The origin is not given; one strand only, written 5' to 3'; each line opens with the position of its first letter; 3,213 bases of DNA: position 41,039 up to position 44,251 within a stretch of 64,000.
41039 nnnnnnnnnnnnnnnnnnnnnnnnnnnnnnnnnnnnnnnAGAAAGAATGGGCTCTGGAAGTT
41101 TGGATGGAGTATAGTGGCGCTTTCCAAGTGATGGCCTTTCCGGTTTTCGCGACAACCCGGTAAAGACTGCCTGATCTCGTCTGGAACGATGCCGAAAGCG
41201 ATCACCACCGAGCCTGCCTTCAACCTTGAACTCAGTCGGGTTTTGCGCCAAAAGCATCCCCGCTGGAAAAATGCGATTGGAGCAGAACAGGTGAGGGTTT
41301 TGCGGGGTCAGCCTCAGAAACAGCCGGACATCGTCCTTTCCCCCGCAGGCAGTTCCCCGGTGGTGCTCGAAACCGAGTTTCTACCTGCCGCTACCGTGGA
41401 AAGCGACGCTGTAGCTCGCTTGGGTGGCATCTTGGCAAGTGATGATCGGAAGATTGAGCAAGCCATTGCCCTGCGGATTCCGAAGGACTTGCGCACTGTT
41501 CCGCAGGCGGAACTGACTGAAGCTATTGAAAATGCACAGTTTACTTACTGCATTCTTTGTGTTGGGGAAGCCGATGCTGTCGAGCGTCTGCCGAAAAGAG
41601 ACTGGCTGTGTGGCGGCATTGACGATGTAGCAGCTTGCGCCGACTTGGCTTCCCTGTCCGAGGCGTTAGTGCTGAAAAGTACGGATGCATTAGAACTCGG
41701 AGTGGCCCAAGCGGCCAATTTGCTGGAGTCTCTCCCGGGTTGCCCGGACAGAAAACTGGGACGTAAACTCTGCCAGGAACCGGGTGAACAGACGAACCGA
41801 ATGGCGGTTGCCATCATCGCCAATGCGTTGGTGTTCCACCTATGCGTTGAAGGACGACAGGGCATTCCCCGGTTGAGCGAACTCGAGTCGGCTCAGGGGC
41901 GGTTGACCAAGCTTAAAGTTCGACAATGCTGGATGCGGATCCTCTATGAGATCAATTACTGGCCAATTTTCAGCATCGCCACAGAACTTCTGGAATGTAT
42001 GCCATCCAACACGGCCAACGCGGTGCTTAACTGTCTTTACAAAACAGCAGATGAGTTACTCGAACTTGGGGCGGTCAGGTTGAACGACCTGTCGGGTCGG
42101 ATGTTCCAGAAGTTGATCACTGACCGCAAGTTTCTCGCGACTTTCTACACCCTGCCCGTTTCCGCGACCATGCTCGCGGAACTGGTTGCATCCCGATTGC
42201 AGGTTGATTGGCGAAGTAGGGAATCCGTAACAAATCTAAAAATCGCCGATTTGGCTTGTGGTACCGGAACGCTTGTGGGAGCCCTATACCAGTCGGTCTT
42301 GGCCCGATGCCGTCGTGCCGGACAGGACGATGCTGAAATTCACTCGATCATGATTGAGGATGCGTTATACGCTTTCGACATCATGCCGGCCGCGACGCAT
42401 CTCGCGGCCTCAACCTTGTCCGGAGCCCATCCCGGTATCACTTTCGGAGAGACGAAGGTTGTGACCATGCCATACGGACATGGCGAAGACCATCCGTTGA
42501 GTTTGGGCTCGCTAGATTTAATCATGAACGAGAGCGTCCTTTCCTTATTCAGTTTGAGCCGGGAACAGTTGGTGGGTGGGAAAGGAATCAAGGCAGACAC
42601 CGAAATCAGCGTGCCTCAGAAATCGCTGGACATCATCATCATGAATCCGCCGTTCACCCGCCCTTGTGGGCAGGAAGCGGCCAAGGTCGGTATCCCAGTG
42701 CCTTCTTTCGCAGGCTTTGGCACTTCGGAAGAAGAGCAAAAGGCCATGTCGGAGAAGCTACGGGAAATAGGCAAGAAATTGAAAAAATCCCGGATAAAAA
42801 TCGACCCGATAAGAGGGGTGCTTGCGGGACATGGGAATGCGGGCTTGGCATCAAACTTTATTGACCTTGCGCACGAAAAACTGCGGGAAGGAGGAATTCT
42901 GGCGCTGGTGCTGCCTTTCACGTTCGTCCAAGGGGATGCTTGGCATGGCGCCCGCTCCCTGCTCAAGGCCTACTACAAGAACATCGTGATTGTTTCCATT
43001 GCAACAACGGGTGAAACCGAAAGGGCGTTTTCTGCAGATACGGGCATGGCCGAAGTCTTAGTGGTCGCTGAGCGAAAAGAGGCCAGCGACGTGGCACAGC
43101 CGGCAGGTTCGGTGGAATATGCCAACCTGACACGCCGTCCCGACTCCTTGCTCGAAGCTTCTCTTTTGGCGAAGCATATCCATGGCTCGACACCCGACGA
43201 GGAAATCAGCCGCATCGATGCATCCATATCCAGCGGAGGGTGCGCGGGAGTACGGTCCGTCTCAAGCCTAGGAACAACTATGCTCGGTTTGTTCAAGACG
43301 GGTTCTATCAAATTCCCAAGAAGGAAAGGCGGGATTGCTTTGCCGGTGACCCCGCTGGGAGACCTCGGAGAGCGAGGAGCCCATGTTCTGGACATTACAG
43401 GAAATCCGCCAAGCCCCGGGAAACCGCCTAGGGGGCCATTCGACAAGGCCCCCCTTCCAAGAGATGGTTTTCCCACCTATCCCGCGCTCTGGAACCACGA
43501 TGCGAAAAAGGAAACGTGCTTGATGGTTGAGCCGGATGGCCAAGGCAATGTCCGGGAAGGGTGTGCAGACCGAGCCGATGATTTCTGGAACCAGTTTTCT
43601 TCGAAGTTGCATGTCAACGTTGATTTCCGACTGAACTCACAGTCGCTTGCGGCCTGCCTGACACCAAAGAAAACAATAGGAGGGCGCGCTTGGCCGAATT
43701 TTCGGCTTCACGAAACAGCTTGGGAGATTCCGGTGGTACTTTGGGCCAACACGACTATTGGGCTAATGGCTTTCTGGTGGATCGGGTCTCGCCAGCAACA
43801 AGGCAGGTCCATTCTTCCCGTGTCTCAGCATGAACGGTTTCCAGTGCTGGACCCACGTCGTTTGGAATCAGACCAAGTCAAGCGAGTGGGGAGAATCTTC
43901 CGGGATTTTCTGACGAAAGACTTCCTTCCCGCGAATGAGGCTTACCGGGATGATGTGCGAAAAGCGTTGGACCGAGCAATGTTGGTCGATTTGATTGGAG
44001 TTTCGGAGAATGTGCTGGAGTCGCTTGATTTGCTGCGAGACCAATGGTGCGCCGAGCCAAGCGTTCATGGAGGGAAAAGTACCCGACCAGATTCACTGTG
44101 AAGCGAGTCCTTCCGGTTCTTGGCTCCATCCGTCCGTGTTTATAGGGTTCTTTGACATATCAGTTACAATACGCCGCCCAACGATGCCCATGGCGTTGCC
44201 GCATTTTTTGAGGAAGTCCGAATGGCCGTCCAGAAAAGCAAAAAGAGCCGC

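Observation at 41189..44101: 970-aa single-polypeptide N6-adenine methyltransferase fusion occupying the yceD position upstream of rpmF: Type IIG/IIL-like restriction-modification enzyme or novel defence enzyme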

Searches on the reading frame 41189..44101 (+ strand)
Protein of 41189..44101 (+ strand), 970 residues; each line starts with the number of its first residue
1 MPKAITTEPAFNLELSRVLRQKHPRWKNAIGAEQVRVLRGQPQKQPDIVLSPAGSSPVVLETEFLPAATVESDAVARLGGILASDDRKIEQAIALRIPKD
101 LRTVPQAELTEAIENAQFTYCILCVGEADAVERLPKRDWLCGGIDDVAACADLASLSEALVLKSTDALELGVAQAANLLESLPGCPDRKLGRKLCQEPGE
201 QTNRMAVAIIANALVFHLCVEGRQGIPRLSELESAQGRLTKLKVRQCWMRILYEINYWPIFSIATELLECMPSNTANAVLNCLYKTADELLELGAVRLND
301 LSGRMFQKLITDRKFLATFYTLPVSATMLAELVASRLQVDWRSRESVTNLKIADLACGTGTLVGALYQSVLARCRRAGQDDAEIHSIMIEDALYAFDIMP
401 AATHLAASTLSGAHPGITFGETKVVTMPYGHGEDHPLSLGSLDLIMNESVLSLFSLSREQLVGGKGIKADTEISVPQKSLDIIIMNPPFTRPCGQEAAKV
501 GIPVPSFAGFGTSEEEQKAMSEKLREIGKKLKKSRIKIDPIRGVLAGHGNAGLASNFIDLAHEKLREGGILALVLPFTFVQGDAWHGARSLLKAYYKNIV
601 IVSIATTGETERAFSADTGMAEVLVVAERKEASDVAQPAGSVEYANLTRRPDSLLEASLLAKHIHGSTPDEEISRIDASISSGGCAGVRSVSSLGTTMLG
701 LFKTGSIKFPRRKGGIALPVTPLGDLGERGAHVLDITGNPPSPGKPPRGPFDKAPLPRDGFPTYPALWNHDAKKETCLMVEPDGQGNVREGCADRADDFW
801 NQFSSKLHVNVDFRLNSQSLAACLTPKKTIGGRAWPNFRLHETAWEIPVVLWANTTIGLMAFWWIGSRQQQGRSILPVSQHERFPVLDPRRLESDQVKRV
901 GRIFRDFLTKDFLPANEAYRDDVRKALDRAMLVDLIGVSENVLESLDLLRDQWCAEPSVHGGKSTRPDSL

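Call 5: search_protein_families(library=pfam, proteins=[window:41189-44101:+], max_evalue=1)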
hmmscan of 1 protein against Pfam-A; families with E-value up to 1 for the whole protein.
window:41189-44101:+ (970 aa): 3 families
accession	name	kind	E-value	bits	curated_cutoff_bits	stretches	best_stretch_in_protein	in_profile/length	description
PF05175.20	MTS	-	0.00017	21.7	23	1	464-491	83-110/170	Methyltransferase small domain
PF07669.17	Eco57I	-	0.01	16.3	25.3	1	548-605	107-163/171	Eco57I restriction-modification methylase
PF06745.19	ATPase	-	0.17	11.7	26.6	1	513-573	100-159/231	KaiC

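Call 6: search_protein_families(library=padloc, proteins=[window:41189-44101:+], max_evalue=1)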
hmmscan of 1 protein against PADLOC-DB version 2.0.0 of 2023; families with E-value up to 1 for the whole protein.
window:41189-44101:+ (970 aa): 15 families
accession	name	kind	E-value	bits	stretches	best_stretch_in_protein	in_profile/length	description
PDLC04134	mad2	-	3.4e-06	24.2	1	314-647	268-459/492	mads_2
PDLC03338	MTase_II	-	3.5e-06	24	1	548-594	273-319/604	Type II methyltransferase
PDLC03348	MTase_II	-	8.9e-06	22.5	2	299-408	201-307/727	Type II methyltransferase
PDLC02525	PglX|PglXI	-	1.1e-05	22.3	1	343-410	278-345/607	PglX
PDLC03631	REase_MTase_IIG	-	0.0014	14.6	1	567-648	543-625/1086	Type IIG restriction enzyme-methyltransferase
PDLC03021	MTase_I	-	0.0018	15.1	1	351-407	187-242/491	Type I methyltransferase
PDLC03226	MTase_II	-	0.0055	13.4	0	313-368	13-63/579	Type II methyltransferase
PDLC03600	REase_MTase_IIG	-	0.006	12.5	1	346-409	298-361/1205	Type IIG restriction enzyme-methyltransferase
PDLC03237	MTase_II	-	0.0091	11.9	1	478-630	220-359/1036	Type II methyltransferase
PDLC02522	PglX|PglXI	-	0.011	11.5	1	340-410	414-484/1218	PglX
PDLC03630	REase_MTase_IIG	-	0.018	10.8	1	300-403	352-459/1100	Type IIG restriction enzyme-methyltransferase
PDLC02521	PglX|PglXI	-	0.02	10.8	1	341-408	300-367/1174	PglX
PDLC03359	MTase_II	-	0.021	11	1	552-630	180-255/840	Type II methyltransferase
PDLC03604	REase_MTase_IIG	-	0.038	10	1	343-371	383-411/1011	Type IIG restriction enzyme-methyltransferase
PDLC03267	MTase_II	-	0.055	10.4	1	557-604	151-198/539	Type II methyltransferase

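Call 7: search_protein_families(library=ncbifam, proteins=[window:41189-44101:+], max_evalue=1)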
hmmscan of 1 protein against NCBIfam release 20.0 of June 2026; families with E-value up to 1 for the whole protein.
window:41189-44101:+ (970 aa): 5 families
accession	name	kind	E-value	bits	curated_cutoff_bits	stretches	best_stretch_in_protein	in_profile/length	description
TIGR02987.1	met_A_Alw26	exception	4.9e-05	22.3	353.5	1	318-621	5-240/523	Alw26I/Eco31I/Esp3I family type II restriction adenine-specific DNA-methyltransferase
NF033455.1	BREX_6_MTaseX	exception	0.0032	15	900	1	344-410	324-396/1319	BREX-6 system adenine-specific DNA-methyltransferase PglX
TIGR03534.1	RF_mod_PrmC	equivalog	0.0033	16.9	199.1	1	337-408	84-130/253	peptide chain release factor N(5)-glutamine methyltransferase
NF001244.0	PRK00216.1-5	equivalog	0.12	11.6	216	1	348-381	48-81/236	bifunctional demethylmenaquinone methyltransferase/2-methoxy-6-polyprenyl-1,4-benzoquinol methylase UbiE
NF033454.1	BREX_5_MTaseX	exception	0.21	9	900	1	342-409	295-363/1404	BREX-5 system adenine-specific DNA-methyltransferase PglX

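Call 9: find_homologous_proteins(query=window:41189-44098:+)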
Query window:41189-44098:+ (970 aa): 6287 proteins with E <= 0.001 among 8000 candidates; the best 120 are listed.
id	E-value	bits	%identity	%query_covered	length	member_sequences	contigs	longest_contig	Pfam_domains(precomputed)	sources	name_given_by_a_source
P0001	0.0e+0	1957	89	100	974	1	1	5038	-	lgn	-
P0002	0.0e+0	1790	97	84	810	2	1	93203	-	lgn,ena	-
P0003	0.0e+0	1327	62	100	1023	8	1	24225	-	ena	-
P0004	0.0e+0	1275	59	100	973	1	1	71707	-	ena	-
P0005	0.0e+0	1267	59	99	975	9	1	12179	-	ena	-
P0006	0.0e+0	1230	57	99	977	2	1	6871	-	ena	-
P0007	0.0e+0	1130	53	100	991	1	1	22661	-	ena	-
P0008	0.0e+0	1129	55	99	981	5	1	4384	-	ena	-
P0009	0.0e+0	1128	55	100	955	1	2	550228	-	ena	-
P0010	0.0e+0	1113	55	99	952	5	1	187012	PF07669.18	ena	-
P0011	0.0e+0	1111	54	100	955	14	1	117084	PF07669.18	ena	-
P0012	0.0e+0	1110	54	100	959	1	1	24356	PF07669.18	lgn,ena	-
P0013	0.0e+0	1107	54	100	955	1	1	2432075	PF07669.18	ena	-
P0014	0.0e+0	1105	54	100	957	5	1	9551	-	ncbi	-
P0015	0.0e+0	1104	55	100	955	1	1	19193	-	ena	-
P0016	0.0e+0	1098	54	100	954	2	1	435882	PF07669.18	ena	-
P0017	0.0e+0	1097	53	100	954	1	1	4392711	PF07669.18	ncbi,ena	-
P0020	0.0e+0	1094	54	100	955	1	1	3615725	PF07669.18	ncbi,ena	-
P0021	0.0e+0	1093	53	100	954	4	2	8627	PF07669.18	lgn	-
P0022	0.0e+0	1093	54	99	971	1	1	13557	PF07669.18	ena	-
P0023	0.0e+0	1092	54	100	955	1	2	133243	PF07669.18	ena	-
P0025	0.0e+0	1081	53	100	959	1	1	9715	PF07669.18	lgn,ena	-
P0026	0.0e+0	1080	54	99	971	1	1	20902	PF07669.18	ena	-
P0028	0.0e+0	1079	53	99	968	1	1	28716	PF07669.18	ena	-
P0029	0.0e+0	1078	54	100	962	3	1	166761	PF07669.18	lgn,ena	-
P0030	0.0e+0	1078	54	100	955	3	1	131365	PF07669.18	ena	-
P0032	0.0e+0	1072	53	99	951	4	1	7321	PF07669.18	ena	-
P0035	0.0e+0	1068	54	100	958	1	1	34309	PF07669.18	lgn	-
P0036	0.0e+0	1066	53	100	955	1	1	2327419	PF07669.18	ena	-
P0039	0.0e+0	1058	53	99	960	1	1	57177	PF07669.18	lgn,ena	-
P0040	0.0e+0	1054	52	100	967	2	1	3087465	-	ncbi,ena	-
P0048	0.0e+0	1019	50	100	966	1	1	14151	PF07669.18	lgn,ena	-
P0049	0.0e+0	1019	51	99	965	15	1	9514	-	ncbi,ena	-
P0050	0.0e+0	1018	51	99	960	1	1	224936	PF07669.18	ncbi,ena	-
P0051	0.0e+0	1016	51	100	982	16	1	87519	PF07669.18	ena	-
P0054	0.0e+0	1014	51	100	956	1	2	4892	PF05175.21,PF07669.18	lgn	-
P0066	5.9e-298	1009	51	100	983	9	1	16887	PF07669.18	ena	-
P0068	8.1e-298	1009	51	100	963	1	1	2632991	-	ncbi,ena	-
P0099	5.0e-293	993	51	100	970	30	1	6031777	-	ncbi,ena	-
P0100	5.2e-293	993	50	100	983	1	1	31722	PF07669.18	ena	-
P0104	2.5e-292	990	50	100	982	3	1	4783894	PF07669.18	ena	-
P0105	3.2e-292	990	51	100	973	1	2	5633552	-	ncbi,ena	-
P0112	2.1e-291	987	50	99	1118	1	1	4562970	-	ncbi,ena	-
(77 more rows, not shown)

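Call 10: search_solved_structures(query=window:41189-44098:+, max_evalue=1, show_alignments=2)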
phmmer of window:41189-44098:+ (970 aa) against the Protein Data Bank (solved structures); distinct sequences matched with E-value up to 1: 3.
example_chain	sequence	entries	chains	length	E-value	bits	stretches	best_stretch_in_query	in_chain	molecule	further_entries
7qsd_s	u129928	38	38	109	0.53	11.2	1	700-779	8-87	NADH dehydrogenase [ubiquinone] flavoprotein 3, mitochondrial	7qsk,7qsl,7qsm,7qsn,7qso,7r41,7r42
8ryz_A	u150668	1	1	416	0.6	11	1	846-931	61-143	selenoneine synthase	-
3q87_B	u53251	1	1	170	0.71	10.8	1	459-490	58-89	N6 adenine specific DNA methylase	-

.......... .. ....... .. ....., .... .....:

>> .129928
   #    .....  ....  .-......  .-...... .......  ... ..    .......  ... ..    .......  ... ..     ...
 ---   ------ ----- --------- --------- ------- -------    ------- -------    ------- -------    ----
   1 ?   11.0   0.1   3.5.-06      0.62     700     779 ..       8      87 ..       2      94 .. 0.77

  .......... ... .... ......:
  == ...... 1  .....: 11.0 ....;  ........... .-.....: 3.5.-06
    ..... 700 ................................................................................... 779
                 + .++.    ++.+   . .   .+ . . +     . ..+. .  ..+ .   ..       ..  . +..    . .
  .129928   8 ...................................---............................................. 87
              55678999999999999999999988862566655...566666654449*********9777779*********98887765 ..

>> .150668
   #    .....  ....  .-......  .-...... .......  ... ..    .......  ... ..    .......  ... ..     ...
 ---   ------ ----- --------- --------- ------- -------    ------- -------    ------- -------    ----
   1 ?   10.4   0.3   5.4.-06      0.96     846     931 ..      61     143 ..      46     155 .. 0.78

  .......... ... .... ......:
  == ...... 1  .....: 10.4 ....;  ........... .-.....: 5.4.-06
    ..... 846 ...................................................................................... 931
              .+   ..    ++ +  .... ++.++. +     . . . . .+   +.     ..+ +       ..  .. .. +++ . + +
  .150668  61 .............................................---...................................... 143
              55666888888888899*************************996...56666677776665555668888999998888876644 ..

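Call 11: find_encoding_contigs(protein=P0017, flank=10000, max_places=3)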
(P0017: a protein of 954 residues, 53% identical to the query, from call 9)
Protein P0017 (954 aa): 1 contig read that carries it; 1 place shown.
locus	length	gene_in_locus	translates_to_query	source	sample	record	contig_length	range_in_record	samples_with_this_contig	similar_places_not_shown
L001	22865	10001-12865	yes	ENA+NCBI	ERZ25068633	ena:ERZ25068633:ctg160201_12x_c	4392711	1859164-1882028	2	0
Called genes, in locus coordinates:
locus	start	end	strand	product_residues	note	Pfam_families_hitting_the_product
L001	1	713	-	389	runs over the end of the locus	PF13356:Arm-DNA-bind_3 (weak), PF14659:Phage_int_SAM_3 (faint), PF00589:Phage_integrase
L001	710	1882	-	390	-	PF13356:Arm-DNA-bind_3, PF14659:Phage_int_SAM_3, PF00589:Phage_integrase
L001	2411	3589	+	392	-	PF13173:AAA_14, PF13635:DUF4143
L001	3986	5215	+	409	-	PF05598:DUF772, PF01609:DDE_Tnp_1, PF13751:DDE_Tnp_1_6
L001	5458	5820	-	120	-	-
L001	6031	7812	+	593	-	PF02737:3HCDH_N, PF03446:NAD_binding_2 (faint), PF00725:3HCDH, PF02737:3HCDH_N, PF00725:3HCDH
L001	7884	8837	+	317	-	PF04463:2-thiour_desulf, PF08349:DUF1722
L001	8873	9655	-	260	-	PF13505:OMP_b-brl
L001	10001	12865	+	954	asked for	PF07669:Eco57I (faint)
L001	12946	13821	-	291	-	-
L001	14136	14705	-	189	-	-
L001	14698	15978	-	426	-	PF01966:HD, PF19276:HD_assoc_2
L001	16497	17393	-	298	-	PF03446:NAD_binding_2, PF14833:NAD_binding_11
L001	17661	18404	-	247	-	PF00106:adh_short, PF13561:adh_short_C2, PF23441:SDR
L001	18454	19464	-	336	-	PF09587:PGA_cap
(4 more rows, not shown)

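Call 12: find_encoding_contigs(protein=P0099, flank=10000, max_places=3)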
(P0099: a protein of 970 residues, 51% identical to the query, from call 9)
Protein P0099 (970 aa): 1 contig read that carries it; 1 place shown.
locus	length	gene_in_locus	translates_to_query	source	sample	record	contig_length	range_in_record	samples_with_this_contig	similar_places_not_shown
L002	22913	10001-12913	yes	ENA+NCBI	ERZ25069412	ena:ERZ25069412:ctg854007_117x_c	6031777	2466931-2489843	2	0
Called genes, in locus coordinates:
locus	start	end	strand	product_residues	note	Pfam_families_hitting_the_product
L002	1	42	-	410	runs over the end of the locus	PF01041:DegT_DnrJ_EryC1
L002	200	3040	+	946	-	PF01565:FAD_binding_4, PF02913:FAD-oxidase_C, PF13183:Fer4_8, PF13534:Fer4_17, PF02754:CCG (weak)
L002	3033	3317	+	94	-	PF00708:Acylphosphatase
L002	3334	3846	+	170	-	PF00156:Pribosyltran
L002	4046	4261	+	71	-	-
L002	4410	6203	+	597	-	PF00078:RVT_1, PF01348:Intron_maturas2, PF21368:AI2M-like_HNH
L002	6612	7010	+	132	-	PF01850:PIN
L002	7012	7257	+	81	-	PF02604:PhdYeFM_antitox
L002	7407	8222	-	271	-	-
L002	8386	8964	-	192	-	-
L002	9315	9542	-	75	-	-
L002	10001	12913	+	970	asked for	-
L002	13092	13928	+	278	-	-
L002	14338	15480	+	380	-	PF14022:DUF4238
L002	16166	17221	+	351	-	PF05721:PhyH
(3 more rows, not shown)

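Call 13: find_encoding_contigs(protein=P0004, flank=10000, max_places=3)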
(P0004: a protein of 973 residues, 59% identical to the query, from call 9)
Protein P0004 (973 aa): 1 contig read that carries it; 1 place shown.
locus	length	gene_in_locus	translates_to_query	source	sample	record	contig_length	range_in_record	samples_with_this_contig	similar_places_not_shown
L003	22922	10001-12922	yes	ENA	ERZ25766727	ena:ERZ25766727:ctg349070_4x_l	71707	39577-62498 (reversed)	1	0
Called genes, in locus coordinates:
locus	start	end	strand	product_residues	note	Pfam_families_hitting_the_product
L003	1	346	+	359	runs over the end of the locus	PF00005:ABC_tran, PF08402:TOBE_2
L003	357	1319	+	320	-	PF00389:2-Hacid_dh, PF02826:2-Hacid_dh_C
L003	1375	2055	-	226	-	PF00230:MIP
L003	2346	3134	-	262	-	PF00389:2-Hacid_dh, PF02826:2-Hacid_dh_C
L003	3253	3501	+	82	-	-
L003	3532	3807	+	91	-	-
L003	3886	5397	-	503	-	PF00890:FAD_binding_2, PF01266:DAO, PF03486:HI0933_like (faint), PF12831:FAD_oxidored (weak)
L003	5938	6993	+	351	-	PF02754:CCG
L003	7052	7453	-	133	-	PF00775:Dioxygenase_C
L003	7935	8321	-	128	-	PF00903:Glyoxalase, PF13669:Glyoxalase_4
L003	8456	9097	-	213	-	-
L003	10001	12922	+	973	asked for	-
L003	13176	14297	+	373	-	PF02073:Peptidase_M29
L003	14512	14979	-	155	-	PF14367:DUF4411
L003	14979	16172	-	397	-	PF13560:HTH_31 (weak), PF01381:HTH_3, PF06114:Peptidase_M78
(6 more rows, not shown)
